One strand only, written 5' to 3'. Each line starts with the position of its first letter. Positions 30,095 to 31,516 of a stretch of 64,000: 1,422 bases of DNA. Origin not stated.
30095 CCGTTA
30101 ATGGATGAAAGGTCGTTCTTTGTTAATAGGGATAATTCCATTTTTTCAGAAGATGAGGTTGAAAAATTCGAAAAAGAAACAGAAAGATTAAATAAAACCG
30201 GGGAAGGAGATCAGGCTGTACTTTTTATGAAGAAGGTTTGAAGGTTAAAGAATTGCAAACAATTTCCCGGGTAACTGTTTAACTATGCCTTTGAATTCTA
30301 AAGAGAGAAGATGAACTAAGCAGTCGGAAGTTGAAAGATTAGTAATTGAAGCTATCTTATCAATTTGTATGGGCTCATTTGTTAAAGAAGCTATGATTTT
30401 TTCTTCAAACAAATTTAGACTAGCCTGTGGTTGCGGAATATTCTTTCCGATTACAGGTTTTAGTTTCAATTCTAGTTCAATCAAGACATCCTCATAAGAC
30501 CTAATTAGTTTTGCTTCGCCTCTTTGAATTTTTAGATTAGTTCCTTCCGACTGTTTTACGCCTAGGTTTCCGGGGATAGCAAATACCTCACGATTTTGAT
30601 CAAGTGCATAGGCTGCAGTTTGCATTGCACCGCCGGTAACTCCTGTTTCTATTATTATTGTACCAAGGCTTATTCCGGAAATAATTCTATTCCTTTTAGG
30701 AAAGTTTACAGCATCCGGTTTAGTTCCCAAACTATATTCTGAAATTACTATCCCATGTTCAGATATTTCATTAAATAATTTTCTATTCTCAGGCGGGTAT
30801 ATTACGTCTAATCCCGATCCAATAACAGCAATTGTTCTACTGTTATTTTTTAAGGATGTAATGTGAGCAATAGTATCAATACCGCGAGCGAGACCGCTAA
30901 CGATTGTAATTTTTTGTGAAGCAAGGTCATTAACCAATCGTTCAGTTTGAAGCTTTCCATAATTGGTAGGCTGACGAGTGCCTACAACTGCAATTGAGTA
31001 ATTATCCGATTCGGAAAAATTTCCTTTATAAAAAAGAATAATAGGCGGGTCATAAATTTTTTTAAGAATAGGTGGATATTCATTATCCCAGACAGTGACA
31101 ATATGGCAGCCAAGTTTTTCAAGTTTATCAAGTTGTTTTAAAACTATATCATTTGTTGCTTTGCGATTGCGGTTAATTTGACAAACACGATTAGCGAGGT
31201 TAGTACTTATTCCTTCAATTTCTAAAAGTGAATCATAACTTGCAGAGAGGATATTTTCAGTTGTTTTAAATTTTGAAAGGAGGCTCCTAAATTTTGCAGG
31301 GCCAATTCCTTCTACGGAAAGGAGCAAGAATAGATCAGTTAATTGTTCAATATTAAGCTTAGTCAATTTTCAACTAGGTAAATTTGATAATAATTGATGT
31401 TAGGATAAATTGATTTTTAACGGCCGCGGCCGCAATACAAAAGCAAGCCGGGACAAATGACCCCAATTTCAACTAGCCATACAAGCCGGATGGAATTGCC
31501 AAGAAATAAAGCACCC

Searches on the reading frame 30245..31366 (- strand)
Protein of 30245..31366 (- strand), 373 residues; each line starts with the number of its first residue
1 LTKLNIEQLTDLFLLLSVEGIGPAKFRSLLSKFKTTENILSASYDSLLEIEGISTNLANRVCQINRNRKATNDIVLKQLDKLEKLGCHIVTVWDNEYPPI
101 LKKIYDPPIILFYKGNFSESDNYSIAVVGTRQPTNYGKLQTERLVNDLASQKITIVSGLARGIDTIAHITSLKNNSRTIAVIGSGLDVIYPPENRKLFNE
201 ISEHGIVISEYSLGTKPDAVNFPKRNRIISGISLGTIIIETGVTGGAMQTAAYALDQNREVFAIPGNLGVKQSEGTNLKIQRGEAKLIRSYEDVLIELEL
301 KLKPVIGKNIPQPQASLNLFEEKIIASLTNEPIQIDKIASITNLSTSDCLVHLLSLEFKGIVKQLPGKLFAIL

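Call 68: search_protein_families(library=pfam, proteins=[window:30245-31366:-], max_evalue=0.0001)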
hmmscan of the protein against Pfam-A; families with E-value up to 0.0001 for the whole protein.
window:30245-31366:- (373 aa): 5 families
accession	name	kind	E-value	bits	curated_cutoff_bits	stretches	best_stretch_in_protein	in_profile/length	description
PF02481.21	DNA_processg_A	-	1.2e-76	257.1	29.6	1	82-288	2-210/212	DNA recombination-mediator protein A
PF17782.7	DprA_WH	-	9.7e-11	42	22.9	1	311-368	4-61/61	DprA winged helix domain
PF14520.12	HHH_5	-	2.2e-09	38.1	27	1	14-62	3-52/57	Helix-hairpin-helix domain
PF12826.13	HHH_2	-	1.2e-05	25.8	27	1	14-67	3-57/64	Helix-hairpin-helix motif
PF00633.29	HHH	-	3e-05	24.1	24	0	37-63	3-29/30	Helix-hairpin-helix motif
